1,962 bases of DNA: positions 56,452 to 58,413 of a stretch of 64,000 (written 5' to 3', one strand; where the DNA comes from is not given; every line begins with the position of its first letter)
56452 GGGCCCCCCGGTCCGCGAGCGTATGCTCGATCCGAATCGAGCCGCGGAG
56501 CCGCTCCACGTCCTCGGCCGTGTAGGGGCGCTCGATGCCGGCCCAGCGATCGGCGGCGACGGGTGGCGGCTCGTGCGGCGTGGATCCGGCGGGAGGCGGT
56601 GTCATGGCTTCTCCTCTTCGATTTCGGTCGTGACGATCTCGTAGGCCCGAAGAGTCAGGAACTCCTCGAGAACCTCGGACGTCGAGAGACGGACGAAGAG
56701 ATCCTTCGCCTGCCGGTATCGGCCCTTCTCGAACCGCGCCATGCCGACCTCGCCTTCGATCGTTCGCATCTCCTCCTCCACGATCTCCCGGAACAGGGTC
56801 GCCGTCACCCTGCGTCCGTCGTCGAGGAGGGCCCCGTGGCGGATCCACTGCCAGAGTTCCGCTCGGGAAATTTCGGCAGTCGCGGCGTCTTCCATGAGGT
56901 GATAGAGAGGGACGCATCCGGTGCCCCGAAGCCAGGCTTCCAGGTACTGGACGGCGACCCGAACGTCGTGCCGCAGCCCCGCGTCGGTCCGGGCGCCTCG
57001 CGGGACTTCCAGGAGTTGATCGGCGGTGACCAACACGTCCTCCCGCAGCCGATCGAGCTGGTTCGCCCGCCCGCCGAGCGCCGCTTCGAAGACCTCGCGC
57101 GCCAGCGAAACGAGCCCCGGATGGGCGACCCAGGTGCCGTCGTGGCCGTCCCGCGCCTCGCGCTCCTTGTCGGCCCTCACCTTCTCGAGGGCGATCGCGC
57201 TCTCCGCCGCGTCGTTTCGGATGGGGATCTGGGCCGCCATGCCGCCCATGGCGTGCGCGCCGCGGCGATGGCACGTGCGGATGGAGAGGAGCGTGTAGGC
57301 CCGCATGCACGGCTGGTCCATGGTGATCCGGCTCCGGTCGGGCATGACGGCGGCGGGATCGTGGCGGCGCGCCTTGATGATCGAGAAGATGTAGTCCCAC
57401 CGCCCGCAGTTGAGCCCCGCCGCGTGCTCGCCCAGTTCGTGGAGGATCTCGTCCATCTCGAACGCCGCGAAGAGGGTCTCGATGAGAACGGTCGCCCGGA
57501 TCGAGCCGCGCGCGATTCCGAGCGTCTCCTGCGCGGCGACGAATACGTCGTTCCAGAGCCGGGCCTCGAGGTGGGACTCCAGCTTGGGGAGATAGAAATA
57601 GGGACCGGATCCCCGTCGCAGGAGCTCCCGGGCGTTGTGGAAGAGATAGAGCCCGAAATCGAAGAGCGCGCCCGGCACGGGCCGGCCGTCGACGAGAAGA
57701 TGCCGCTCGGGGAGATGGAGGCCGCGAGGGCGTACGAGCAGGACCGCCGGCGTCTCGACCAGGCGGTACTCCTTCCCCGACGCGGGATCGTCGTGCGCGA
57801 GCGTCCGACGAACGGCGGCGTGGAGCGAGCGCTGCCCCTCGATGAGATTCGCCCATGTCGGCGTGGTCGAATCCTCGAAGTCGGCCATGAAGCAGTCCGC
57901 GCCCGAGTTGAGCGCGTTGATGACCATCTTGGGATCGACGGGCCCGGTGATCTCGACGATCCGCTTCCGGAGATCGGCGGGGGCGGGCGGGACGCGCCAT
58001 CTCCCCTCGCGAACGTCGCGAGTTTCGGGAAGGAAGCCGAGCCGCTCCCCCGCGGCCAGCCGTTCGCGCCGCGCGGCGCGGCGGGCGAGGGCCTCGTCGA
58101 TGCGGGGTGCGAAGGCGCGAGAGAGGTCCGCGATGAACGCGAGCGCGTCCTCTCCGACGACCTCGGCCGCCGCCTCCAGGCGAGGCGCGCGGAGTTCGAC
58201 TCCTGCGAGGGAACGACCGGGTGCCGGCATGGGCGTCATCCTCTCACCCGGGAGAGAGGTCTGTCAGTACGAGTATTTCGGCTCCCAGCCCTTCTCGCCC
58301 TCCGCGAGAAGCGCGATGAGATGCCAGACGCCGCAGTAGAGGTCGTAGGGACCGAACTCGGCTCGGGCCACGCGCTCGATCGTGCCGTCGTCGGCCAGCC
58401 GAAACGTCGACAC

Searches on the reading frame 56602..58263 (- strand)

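Call 86: search_protein_families(library=pfam, proteins=[window:56602-58263:-], max_evalue=0.00001)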
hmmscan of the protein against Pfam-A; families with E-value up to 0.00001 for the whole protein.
window:56602-58263:- (553 aa): 3 families
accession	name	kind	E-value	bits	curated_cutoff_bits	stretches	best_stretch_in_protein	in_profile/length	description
PF01274.28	MS_TIM-barrel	-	6.8e-109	363.1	26.4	1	174-419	1-247/248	Malate synthase, TIM barrel domain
PF20659.2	MS_C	-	3e-41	141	23.1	1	425-542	2-116/118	Malate synthase, C-terminal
PF20656.2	MS_N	-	3.4e-12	46.1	23.5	1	21-81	2-62/64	Malate synthase, N-terminal domain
